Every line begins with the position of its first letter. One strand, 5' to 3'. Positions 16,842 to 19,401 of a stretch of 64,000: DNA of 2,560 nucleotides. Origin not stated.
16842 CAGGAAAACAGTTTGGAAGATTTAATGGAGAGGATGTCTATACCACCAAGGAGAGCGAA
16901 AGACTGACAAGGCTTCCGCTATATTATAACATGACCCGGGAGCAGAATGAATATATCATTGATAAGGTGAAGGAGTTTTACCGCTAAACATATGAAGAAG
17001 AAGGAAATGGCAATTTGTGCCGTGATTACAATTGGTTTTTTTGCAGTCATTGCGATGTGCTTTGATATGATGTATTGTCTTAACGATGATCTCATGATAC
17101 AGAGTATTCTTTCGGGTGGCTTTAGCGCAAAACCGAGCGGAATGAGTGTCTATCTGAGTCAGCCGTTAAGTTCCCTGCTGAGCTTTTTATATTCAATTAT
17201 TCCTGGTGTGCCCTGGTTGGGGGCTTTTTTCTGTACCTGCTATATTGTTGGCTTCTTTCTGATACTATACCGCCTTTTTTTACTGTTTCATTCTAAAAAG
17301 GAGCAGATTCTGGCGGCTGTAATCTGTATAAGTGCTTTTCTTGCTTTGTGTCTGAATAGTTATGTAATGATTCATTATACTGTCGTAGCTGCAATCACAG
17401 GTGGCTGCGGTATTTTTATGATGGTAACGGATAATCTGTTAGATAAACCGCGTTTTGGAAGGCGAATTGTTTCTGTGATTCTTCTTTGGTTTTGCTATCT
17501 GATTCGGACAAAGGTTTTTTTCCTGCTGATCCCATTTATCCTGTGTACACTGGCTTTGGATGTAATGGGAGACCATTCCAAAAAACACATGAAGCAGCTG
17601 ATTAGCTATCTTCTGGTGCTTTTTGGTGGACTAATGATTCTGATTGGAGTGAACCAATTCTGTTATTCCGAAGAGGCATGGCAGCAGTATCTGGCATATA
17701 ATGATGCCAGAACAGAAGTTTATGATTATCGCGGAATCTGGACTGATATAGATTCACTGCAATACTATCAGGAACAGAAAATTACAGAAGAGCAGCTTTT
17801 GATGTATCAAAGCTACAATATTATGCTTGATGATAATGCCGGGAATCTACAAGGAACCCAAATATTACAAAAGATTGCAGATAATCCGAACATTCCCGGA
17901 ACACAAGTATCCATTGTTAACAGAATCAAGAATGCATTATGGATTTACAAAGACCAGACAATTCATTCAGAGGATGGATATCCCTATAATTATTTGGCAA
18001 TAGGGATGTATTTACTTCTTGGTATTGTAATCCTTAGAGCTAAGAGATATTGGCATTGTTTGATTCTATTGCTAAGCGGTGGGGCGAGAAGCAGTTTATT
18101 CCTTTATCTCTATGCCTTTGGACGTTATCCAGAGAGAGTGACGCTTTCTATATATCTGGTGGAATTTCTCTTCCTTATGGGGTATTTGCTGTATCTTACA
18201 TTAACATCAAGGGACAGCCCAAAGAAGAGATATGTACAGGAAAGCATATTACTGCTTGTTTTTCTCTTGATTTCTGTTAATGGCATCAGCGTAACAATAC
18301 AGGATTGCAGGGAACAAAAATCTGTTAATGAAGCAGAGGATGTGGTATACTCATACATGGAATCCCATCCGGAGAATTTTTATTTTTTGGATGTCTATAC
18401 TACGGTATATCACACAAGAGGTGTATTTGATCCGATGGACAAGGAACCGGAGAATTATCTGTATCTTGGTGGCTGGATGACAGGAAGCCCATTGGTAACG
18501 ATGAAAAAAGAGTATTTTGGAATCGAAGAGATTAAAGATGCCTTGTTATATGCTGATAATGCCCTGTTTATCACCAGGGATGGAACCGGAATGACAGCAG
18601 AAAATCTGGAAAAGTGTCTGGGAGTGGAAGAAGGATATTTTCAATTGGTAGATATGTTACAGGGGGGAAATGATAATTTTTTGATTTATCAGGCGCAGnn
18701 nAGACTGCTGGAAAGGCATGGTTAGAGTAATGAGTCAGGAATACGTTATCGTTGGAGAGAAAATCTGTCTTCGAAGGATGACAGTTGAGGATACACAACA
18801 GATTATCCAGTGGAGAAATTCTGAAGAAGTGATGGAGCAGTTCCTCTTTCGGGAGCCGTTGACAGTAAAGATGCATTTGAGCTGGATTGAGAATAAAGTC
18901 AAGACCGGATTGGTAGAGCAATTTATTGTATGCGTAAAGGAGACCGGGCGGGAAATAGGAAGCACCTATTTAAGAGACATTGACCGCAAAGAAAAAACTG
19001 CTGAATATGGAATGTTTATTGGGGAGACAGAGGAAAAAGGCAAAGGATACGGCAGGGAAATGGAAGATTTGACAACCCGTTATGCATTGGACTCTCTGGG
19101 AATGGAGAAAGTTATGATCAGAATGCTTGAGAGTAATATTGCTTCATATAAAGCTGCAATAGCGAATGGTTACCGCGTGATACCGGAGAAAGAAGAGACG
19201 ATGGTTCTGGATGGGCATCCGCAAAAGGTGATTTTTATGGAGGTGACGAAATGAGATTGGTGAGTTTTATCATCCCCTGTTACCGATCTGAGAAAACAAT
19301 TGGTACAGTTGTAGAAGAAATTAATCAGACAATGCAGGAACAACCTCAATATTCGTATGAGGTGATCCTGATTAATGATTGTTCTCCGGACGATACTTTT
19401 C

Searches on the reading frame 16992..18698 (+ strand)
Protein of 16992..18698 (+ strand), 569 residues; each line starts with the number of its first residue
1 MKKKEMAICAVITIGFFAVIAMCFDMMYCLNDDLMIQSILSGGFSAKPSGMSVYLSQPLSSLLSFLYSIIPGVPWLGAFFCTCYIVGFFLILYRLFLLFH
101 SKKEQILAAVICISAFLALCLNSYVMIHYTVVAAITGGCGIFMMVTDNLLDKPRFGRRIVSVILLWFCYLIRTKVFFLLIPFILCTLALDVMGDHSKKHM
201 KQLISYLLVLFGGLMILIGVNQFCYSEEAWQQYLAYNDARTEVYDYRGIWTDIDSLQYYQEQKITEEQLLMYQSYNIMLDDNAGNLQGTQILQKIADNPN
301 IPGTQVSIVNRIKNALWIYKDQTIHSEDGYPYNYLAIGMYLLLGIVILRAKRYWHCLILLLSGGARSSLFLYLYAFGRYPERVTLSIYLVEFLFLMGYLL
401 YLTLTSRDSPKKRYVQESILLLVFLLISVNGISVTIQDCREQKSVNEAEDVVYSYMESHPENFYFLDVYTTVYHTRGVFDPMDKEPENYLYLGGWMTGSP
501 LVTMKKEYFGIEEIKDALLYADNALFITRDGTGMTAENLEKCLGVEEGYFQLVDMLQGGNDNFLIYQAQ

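Call 3: search_protein_families(library=pfam, proteins=[window:16992-18698:+], max_evalue=0.01)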
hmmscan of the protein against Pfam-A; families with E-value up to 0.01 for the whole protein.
window:16992-18698:+ (569 aa): 0 families

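Call 4: search_protein_families(library=ncbifam, proteins=[window:16992-18698:+], max_evalue=0.01)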
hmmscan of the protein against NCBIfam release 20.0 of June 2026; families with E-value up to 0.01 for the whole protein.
window:16992-18698:+ (569 aa): 0 families

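Call 24: search_protein_families(library=pfam, proteins=[window:16992-18698:+], max_evalue=5)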
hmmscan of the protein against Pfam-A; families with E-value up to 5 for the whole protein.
window:16992-18698:+ (569 aa): 2 families
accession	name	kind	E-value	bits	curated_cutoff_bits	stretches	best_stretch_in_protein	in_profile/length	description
PF18160.6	SLATT_5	-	0.029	14.2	29.5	1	108-158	42-91/192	SMODS and SLOG-associating 2TM effector domain family 5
PF06374.16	NDUF_C2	-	0.11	13.2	24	1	401-463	29-90/109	NADH-ubiquinone oxidoreductase subunit b14.5b (NDUFC2)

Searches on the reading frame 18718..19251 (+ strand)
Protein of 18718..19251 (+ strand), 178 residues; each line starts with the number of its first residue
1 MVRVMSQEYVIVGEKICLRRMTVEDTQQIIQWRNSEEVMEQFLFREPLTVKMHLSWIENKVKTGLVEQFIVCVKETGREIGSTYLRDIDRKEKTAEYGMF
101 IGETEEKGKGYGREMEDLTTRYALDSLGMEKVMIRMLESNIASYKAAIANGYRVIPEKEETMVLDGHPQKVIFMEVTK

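Call 6: search_protein_families(library=ncbifam, proteins=[window:18718-19251:+], max_evalue=0.00001)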
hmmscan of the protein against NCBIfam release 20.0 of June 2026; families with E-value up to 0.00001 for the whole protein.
window:18718-19251:+ (178 aa): 2 families
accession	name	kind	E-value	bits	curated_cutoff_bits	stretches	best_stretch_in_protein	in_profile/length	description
TIGR03585.1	PseH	equivalog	1.8e-18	67.1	93.1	1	17-174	2-155/156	UDP-4-amino-4,6-dideoxy-N-acetyl-beta-L-altrosamine N-acetyltransferase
NF011709.0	PRK15130.1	equivalog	4.3e-07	29.9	218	1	14-174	5-162/186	spermidine N1-acetyltransferase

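Call 7: search_protein_families(library=pfam, proteins=[window:18718-19251:+], max_evalue=0.0001)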
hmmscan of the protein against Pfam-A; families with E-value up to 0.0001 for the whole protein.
window:18718-19251:+ (178 aa): 2 families
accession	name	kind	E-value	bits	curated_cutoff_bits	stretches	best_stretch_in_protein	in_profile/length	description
PF13302.13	Acetyltransf_3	-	1.3e-21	78.1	25.4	1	16-152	2-137/138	Acetyltransferase (GNAT) domain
PF13420.13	Acetyltransf_4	-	3.8e-11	43.7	24.3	1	18-161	1-143/155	Acetyltransferase (GNAT) domain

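Call 17: search_solved_structures(query=window:18718-19251:+, max_evalue=1, show_alignments=1)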
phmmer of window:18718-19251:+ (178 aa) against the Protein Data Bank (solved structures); distinct sequences matched with E-value up to 1: 32.
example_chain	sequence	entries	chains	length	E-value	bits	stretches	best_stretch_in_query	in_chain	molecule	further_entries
3eo4_A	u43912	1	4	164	2e-10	44.4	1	14-155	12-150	Uncharacterized protein MJ1062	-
8q6u_A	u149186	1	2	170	1.3e-08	38.5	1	21-152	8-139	Aminoglycoside N6'-acetyltransferase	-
3tth_A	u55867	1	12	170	1.4e-08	38.4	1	11-146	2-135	Spermidine N1-acetyltransferase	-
6erd_A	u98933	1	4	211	8.1e-08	35.9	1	18-143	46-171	Aminoglycoside N6'-acetyltransferase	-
7ovu_A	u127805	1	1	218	4.3e-05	27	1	3-145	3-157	Acyl-CoA N-acyltransferases (NAT) superfamily protein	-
6d72_A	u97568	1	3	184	0.00012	25.6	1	16-174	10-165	Spermidine N1-acetyltransferase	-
5wif_A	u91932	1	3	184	0.00012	25.6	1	16-174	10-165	Spermidine N1-acetyltransferase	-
6vfm_A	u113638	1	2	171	0.00039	23.9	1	15-171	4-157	Spermidine N1-acetyltransferase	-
6vfn_A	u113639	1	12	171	0.0013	22.2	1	14-171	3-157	Spermidine N1-acetyltransferase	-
6dau_A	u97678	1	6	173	0.0052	20.3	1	15-140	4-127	Spermidine N1-acetyltransferase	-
6bff_A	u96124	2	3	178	0.0058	20.1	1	15-175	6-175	Aminoglycoside acetyltransferase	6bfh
6cy6_A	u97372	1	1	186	0.006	20.1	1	16-142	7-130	Spermidine N(1)-acetyltransferase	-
4jjx_A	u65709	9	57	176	0.0062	20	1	15-140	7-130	Spermidine n1-acetyltransferase | Spermidine N(1)-acetyltransferase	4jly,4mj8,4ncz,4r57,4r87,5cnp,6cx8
3wr7_A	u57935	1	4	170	0.0063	20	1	16-142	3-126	Spermidine N1-acetyltransferase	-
4r9m_A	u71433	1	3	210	0.0071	19.8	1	15-141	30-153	Spermidine N(1)-acetyltransferase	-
4xpk_A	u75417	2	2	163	0.021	18.3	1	22-158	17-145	N-Acetyltransferase, PseH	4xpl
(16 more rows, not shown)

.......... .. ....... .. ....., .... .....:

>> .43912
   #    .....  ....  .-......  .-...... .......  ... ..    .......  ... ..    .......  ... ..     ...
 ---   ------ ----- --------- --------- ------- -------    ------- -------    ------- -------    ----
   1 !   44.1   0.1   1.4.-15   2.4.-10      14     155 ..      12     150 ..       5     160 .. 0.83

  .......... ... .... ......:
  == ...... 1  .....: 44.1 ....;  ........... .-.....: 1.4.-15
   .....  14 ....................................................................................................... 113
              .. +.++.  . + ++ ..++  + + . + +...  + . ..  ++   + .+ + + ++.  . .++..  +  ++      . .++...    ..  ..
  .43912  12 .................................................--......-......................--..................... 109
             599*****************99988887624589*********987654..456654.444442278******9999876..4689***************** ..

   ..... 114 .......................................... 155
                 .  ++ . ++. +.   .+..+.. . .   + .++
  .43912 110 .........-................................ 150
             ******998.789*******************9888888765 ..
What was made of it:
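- It also weakly hits C. jejuni PseH 4xpk (call 17).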
